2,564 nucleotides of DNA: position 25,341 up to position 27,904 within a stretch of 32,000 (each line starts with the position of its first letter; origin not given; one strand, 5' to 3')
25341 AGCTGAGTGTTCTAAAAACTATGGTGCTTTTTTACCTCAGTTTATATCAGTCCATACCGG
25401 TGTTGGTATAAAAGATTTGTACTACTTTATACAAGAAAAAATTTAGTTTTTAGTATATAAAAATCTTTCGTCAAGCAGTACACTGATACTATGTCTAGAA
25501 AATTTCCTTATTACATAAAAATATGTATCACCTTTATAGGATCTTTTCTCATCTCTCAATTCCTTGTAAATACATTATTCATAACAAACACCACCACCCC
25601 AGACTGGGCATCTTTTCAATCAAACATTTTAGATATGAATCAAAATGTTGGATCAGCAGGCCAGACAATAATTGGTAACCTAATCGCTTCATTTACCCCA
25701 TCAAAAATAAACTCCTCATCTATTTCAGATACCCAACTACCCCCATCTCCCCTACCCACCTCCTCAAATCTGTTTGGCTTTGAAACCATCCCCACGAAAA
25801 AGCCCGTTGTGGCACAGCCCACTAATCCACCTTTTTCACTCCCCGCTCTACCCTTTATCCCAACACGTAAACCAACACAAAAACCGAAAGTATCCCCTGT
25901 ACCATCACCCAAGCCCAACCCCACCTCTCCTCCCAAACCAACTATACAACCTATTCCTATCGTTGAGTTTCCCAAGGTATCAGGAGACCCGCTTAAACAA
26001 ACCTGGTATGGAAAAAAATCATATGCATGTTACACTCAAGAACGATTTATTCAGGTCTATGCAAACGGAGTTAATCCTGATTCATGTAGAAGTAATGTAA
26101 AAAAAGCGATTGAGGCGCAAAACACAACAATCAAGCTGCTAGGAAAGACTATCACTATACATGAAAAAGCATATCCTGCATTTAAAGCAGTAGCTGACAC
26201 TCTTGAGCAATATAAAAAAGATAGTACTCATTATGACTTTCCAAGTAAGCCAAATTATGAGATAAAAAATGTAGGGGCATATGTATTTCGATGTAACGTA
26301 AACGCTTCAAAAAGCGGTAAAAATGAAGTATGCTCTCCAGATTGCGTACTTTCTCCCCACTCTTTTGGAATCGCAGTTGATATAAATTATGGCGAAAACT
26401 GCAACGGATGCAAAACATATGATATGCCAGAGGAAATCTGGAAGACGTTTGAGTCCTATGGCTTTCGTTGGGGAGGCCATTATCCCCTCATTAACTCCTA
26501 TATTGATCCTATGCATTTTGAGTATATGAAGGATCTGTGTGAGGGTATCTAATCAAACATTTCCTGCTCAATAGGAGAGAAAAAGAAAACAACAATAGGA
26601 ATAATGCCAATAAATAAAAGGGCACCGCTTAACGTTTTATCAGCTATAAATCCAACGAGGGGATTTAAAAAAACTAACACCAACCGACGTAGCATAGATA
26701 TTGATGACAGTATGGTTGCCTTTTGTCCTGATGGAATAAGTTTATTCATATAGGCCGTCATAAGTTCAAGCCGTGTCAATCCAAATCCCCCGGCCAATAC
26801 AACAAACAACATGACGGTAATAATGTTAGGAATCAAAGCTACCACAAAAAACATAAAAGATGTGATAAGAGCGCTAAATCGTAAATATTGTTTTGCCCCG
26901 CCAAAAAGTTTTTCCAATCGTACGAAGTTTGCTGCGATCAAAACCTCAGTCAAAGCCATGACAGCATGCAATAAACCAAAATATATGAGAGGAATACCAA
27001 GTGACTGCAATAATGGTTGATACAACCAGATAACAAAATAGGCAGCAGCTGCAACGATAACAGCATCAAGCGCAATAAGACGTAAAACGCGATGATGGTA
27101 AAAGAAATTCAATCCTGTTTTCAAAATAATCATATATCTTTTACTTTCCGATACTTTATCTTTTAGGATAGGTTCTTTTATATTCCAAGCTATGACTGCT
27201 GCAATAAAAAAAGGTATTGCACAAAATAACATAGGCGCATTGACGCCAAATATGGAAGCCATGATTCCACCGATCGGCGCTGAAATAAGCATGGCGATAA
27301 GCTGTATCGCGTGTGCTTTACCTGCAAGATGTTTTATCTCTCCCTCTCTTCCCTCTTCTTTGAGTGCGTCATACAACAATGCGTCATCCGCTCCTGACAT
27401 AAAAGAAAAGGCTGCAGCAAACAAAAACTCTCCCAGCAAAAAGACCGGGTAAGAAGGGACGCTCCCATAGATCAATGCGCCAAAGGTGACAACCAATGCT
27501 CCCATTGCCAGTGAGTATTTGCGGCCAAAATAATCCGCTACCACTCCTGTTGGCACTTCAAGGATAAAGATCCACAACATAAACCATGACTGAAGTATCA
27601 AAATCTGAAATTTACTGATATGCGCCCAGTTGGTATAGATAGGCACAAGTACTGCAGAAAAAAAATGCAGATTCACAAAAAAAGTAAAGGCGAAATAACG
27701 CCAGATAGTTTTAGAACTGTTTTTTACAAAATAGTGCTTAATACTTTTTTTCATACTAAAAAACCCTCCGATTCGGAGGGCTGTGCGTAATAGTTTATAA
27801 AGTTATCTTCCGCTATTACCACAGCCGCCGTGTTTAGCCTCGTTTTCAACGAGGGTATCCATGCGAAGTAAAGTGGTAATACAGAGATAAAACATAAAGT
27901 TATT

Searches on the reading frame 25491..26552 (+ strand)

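Call 8: search_protein_families(library=pfam, proteins=[window:25491-26552:+])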
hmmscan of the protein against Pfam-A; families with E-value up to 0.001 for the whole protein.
window:25491-26552:+ (353 aa): 1 family
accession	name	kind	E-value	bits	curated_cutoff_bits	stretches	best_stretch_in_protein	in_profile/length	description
PF13539.11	Peptidase_M15_4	-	4.8e-12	46.7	25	1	287-345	6-70/70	D-alanyl-D-alanine carboxypeptidase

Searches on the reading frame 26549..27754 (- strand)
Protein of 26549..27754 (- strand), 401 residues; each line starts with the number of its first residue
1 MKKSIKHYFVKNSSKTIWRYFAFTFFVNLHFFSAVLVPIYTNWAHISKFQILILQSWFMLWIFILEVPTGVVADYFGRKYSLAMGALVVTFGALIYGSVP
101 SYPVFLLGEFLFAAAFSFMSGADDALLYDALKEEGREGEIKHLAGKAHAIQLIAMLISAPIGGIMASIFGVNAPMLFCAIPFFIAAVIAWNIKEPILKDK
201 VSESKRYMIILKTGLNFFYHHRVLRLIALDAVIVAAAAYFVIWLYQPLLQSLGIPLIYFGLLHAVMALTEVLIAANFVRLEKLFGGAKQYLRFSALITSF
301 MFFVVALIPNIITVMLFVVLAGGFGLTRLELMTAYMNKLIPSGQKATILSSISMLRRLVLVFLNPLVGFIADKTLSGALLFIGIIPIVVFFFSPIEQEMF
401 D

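Call 8: search_protein_families(library=pfam, proteins=[window:26549-27754:-])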
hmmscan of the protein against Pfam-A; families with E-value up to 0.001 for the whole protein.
window:26549-27754:- (401 aa): 2 families
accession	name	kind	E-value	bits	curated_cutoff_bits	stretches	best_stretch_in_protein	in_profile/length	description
PF07690.21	MFS_1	-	4.8e-19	68.9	33.4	1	24-360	7-343/347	Major Facilitator Superfamily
PF05977.19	MFS_3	-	8.5e-07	28.2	27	1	45-343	41-339/524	Transmembrane secretion effector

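Call 10: find_homologous_proteins(query=window:26549-27754:-, max_evalue=1e-20)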
Query window:26549-27754:- (401 aa): 527 proteins with E <= 1e-20 among 8000 candidates; the best 120 are listed.
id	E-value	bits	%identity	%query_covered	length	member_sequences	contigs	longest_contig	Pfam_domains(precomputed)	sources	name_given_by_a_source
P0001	9.0e-210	715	100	86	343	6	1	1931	PF07690.22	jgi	-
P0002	7.9e-208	709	81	98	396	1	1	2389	PF07690.22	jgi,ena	-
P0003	4.2e-175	601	79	86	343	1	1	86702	PF07690.22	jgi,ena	-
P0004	1.4e-164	566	65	97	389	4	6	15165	PF07690.22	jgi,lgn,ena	jgi:MFS family permease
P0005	2.3e-162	559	64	97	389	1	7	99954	PF05977.20,PF07690.22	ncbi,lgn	-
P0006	4.9e-160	551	64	100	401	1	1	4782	PF05977.20,PF07690.22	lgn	-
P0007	4.0e-158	545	63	98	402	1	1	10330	PF07690.22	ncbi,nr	ncbi:MAG: MFS transporter [bacterium]|nr:MFS transporter [bacterium]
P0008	1.2e-157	544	61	98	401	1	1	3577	PF07690.22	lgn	-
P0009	8.4e-157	541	62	98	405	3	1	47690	PF07690.22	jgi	-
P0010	4.2e-156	538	62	100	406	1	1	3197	PF05977.20,PF07690.22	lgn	-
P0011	1.1e-155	537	61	97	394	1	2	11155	PF05977.20,PF07690.22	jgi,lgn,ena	-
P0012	1.3e-155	537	62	100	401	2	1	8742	PF07690.22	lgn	-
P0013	3.5e-155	535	62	100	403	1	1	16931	PF07690.22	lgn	-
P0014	3.9e-155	535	62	98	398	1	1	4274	PF05977.20,PF07690.22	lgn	-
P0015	4.2e-154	532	61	97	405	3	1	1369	PF07690.22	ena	-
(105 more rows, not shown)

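Call 11: find_related_loci(query=window:26552-27754:-, collection=genome_contigs, flank=3000)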
Query window:26552-27754:- (401 aa) in genome_contigs; peptide patterns used: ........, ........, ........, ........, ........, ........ (x = any residue, [..] = any of these).
169 stretches matched a pattern; 54 encode a relative of the query (tblastn E <= 1e-3); 54 distinct loci.
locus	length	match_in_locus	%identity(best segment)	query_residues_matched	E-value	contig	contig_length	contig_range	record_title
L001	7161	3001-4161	61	15-401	8e-164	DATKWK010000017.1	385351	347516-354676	MAG TPA_asm: Candidatus Bathyarchaeia archaeon isolate SMAG_U14161 k141_4541970, whole genome shotgun sequence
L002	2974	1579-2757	60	7-395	6e-170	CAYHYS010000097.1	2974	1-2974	MAG TPA_asm: uncultured Candidatus Saccharibacteria bacterium isolate ERP119705_co15_647 genome assembly, contig: NODE_5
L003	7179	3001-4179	62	10-401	4e-161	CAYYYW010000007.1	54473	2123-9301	MAG TPA_asm: uncultured Gammaproteobacteria bacterium isolate SRP178699_co1_35 genome assembly, contig: NODE_512_length_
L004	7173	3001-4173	59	11-401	4e-157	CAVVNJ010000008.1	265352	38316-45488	MAG: Candidatus Woesebacteria bacterium isolate MFD05674.bin.2.125 genome assembly, contig: contig_20830, whole genome s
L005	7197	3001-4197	58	3-401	3e-154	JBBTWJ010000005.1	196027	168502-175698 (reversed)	MAG: Patescibacteria group bacterium isolate H41-bin149_1 H41_bin149_1_000000000005, whole genome shotgun sequence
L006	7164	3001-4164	55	14-401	2e-150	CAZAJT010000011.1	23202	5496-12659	MAG TPA_asm: uncultured Gammaproteobacteria bacterium isolate binchicken_co251_706 genome assembly, contig: NODE_3008_le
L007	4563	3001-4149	57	1-387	4e-145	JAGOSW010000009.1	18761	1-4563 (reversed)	Candidatus Woesebacteria bacterium isolate Gw_Eff_bin_35 Gw_Eff_6261_length_18761_cov_22.471021, whole genome shotgun se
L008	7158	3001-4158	60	16-401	9e-151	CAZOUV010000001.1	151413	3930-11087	MAG TPA_asm: uncultured Gammaproteobacteria bacterium isolate SRP319275_co4_254 genome assembly, contig: NODE_50_length_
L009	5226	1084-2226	56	10-389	2e-144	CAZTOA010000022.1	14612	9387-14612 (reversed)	MAG TPA_asm: uncultured Gammaproteobacteria bacterium isolate SRP292972_co2_75 genome assembly, contig: NODE_3888_length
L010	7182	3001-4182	55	9-401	3e-142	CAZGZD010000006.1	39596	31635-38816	MAG TPA_asm: uncultured Gammaproteobacteria bacterium isolate binchicken_co347_41 genome assembly, contig: NODE_488_leng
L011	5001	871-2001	56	12-388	1e-140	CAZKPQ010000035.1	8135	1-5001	MAG TPA_asm: uncultured Gammaproteobacteria bacterium isolate SRP173033_co3_47 genome assembly, contig: NODE_12634_lengt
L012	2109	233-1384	54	14-398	3e-149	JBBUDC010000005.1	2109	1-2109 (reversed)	MAG: Patescibacteria group bacterium isolate H43-bin206_1 H43_bin206_1_000000000005, whole genome shotgun sequence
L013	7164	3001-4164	53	14-401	5e-138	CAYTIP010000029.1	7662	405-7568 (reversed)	MAG TPA_asm: uncultured Gammaproteobacteria bacterium isolate SRP220891_co1_172 genome assembly, contig: NODE_18923_leng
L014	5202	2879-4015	54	14-392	2e-138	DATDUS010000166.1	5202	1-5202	MAG TPA_asm: Patescibacteria group bacterium isolate SMAG_U8064 k141_158211, whole genome shotgun sequence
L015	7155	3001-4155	53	14-399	6e-137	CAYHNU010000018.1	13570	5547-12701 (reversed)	MAG TPA_asm: uncultured Gammaproteobacteria bacterium isolate ERP119705_co13_425 genome assembly, contig: NODE_5656_leng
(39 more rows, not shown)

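Call 15: find_encoding_contigs(protein=P0002, flank=1500, max_places=4)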
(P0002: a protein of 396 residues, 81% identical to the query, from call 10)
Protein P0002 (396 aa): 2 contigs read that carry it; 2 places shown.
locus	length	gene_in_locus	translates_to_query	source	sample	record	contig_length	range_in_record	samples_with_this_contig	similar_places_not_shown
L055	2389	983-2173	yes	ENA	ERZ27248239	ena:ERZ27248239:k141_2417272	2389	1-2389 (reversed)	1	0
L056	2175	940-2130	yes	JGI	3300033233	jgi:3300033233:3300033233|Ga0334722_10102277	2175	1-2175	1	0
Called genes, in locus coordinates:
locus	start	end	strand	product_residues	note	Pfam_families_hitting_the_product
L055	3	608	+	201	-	?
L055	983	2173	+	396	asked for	PF07690:MFS_1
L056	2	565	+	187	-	?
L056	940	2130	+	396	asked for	PF07690:MFS_1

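Call 16: find_encoding_contigs(protein=P0003, flank=1500, max_places=4)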
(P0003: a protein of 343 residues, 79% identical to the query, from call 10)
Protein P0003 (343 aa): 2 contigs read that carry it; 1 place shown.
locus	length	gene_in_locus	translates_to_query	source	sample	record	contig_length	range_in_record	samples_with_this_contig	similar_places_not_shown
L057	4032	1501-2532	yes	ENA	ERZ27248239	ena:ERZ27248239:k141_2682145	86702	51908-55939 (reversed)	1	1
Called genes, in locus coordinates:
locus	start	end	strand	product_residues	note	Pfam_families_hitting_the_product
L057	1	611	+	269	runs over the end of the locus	-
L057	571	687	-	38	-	-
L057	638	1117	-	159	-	-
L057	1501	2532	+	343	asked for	PF07690:MFS_1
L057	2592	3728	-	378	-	PF13167:GTP-bdg_N, PF16360:GTP-bdg_M, PF01926:MMR_HSR1, PF02421:FeoB_N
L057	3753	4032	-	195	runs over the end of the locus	PF00702:Hydrolase, PF13419:HAD_2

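Call 19: find_related_loci(query=window:26552-27754:-, collection=metagenome_contigs, flank=1200)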
Query window:26552-27754:- (401 aa) in metagenome_contigs; peptide patterns used: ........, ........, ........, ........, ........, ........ (x = any residue, [..] = any of these).
282 stretches matched a pattern; 89 encode a relative of the query (tblastn E <= 1e-3); the best 80 are kept; 80 distinct loci.
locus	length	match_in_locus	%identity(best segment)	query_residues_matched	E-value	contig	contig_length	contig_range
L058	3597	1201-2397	81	3-401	0e+0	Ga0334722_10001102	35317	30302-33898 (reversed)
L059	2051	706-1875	65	12-401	0e+0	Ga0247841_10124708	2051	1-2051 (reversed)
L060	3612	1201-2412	64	6-401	2e-171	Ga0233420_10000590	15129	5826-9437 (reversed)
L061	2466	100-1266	61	10-398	4e-170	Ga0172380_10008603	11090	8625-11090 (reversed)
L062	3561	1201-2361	61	15-401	1e-164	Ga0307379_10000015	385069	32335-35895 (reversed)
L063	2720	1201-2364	63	14-401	1e-167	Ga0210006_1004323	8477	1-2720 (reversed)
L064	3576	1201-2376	59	10-401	4e-160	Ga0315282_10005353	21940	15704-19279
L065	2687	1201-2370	59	9-398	1e-163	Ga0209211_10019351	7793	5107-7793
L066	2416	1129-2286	60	16-401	2e-165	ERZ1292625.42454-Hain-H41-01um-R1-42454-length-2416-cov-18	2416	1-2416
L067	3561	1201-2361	60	15-401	1e-154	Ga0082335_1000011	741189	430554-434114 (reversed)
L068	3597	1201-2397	58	3-401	9e-155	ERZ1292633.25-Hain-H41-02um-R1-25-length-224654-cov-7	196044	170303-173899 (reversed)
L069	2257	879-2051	57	11-401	1e-163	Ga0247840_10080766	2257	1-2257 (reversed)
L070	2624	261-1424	56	14-401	2e-153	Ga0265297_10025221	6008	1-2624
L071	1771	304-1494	57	1-398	2e-161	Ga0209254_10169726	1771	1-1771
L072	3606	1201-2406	56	2-398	2e-148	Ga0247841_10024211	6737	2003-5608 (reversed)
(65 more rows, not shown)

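Call 29: search_protein_families(library=ncbifam, proteins=[window:26549-27754:-], max_evalue=0.01)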
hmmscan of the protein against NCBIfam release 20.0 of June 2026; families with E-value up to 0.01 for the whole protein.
window:26549-27754:- (401 aa): 7 families
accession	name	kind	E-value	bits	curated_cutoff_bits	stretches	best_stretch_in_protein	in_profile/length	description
NF000043.1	tet_MFS_P_a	exception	1.6e-13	50.2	750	1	28-373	21-376/420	tetracycline efflux MFS transporter TetA(P)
TIGR00900.1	2A0121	subfamily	4.4e-13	49.3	319.6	1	63-338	48-324/364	H+ Antiporter protein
NF000049.1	tet_MFS_40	exception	2.1e-10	40.3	800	1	9-374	2-378/406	tetracycline efflux MFS transporter Tet(40)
TIGR00880.1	2_A_01_02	superfamily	3.1e-07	30.6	131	1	63-190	12-135/141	multidrug resistance protein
NF040872.1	MFS_HP1165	exception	0.00064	18.9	700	1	17-236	5-224/385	HP1165 family MFS efflux transporter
TIGR00893.1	2A0114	subfamily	0.0027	16.7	395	0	49-385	29-387/399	D-galactonate transporter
TIGR00898.1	2A0119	subfamily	0.0037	16.1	550.75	1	38-110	112-187/506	cation transport protein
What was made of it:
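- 26549..27754 (-): The regulated gene: a 401-aa MFS transporter (Pfam MFS_1/MFS_3). It is monocistronic. NCBIfam gives only weak, far sub-threshold hits to TetA(P), Tet(40) and TIGR00900 (named 'H+ Antiporter protein' by the library) (call 29).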

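Call 57: search_solved_structures(query=window:26552-27754:-, max_evalue=0.01)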
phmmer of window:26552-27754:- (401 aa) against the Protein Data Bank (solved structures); distinct sequences matched with E-value up to 0.01: 2.
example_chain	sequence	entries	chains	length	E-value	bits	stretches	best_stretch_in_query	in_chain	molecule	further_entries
3o7p_A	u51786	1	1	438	0.0063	19.3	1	30-122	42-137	L-fucose-proton symporter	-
3o7q_A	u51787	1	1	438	0.0066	19.2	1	30-122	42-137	L-fucose-proton symporter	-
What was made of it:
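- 26549..27754 (-): There is no close solved structure (call 57).
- Tried and rejected: The PDB sequence search gave no informative homologue of the MFS (call 57).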
